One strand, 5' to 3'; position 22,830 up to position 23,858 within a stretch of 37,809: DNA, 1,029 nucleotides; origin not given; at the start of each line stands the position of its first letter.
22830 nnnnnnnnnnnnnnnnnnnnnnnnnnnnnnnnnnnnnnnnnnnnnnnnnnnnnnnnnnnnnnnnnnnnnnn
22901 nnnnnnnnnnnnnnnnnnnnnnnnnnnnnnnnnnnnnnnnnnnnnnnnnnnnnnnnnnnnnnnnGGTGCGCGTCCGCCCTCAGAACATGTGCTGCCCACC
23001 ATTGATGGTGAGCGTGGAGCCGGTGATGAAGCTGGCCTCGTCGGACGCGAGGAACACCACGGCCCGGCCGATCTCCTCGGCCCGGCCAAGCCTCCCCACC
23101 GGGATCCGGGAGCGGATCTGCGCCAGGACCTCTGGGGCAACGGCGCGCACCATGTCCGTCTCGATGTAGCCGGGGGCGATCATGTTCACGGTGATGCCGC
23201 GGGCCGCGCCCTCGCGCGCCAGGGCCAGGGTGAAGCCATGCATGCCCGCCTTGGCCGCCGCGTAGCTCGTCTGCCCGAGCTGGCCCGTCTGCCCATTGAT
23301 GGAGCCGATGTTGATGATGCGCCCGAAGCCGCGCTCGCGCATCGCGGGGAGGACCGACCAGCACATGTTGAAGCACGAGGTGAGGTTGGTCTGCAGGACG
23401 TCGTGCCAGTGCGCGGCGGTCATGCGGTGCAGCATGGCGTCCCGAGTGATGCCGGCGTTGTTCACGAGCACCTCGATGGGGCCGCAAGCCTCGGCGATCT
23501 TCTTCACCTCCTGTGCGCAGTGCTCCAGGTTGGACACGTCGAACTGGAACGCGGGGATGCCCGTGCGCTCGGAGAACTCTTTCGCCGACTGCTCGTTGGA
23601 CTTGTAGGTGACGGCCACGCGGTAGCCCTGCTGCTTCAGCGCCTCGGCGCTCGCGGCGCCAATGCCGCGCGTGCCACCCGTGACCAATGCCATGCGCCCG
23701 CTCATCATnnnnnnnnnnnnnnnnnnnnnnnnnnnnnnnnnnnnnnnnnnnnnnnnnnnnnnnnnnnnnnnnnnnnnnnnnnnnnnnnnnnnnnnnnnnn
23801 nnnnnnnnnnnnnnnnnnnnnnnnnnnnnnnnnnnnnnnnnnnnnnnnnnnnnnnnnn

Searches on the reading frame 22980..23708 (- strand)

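Call 76: search_protein_families(library=pfam, max_evalue=0.0001, proteins=[window:22980-23708:-])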
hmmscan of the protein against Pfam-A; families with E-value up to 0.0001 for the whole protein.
window:22980-23708:- (242 aa): 5 families
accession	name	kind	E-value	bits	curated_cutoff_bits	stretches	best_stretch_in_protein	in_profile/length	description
PF13561.12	adh_short_C2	-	3.1e-64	217.2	27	1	14-240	6-236/236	Enoyl-(Acyl carrier protein) reductase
PF00106.31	adh_short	-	3.4e-57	193.5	26.6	1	6-191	2-191/195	short chain dehydrogenase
PF08659.16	KR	-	7.5e-18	65.5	22.6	1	8-174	4-173/180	KR domain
PF01370.27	Epimerase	-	6e-09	36.1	20.9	1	7-208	1-203/240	NAD dependent epimerase/dehydratase family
PF23441.1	SDR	-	5.1e-05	23.2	27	0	150-239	164-255/258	SDR-like rossmann domain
